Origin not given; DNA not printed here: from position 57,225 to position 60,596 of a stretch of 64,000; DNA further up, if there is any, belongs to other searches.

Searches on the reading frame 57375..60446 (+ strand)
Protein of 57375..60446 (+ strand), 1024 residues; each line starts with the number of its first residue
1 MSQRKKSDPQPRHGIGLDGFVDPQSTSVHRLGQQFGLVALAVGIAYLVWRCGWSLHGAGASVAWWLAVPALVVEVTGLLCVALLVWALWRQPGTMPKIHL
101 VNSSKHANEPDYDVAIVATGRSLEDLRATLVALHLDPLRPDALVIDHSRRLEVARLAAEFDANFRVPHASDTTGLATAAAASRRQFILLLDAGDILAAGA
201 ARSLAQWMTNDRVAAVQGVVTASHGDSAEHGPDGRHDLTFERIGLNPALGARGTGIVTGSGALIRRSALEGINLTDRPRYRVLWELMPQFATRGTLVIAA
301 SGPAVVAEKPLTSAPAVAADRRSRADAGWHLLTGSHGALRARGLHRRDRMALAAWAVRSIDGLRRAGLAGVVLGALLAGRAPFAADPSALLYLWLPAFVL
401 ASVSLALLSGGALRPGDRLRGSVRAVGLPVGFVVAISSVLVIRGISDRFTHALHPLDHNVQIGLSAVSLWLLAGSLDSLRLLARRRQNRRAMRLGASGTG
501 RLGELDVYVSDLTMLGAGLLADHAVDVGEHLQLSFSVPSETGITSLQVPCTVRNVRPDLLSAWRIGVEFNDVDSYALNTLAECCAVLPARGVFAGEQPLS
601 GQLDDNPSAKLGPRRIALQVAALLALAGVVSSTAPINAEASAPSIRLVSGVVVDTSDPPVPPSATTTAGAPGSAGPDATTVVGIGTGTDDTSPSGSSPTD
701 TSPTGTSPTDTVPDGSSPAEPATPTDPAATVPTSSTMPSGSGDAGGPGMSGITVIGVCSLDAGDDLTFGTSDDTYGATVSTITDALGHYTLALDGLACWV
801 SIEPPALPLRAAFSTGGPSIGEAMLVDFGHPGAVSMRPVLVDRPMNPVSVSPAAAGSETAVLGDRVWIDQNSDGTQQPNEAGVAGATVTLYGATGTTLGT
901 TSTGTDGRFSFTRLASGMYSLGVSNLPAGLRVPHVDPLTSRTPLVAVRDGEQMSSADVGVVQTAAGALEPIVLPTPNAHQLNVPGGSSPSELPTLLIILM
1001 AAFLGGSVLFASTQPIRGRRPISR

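Call 56: search_protein_families(library=pfam, proteins=[window:57375-60446:+], max_evalue=0.01)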
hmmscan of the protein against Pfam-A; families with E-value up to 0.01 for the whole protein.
window:57375-60446:+ (1024 aa): 8 families
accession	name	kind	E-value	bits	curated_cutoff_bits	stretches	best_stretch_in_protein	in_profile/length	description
PF17210.9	SdrD_B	-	4.1e-19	69.3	29.7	1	861-932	2-72/112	SdrD B-like domain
PF07238.19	PilZ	-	2.7e-10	40.9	22.5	1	484-584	2-100/102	PilZ domain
PF13620.12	CarboxypepD_reg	-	1.9e-06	28.6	32.3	1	878-924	9-55/82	Carboxypeptidase regulatory-like domain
PF13641.12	Glyco_tranf_2_3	-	0.0004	20.9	27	1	152-276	46-178/230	Glycosyltransferase like family 2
PF00535.33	Glycos_transf_2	-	0.00092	19.6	23.3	1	161-270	52-165/168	Glycosyl transferase family 2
PF17802.7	SpaA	-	0.001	19.6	23.1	1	879-924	12-59/91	Prealbumin-like fold domain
PF13715.12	CarbopepD_reg_2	-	0.0024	18.3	32.2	0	877-924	8-51/88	CarboxypepD_reg-like domain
PF13632.12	Glyco_trans_2_3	-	0.0029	17.9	27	1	186-312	1-128/198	Glycosyl transferase family group 2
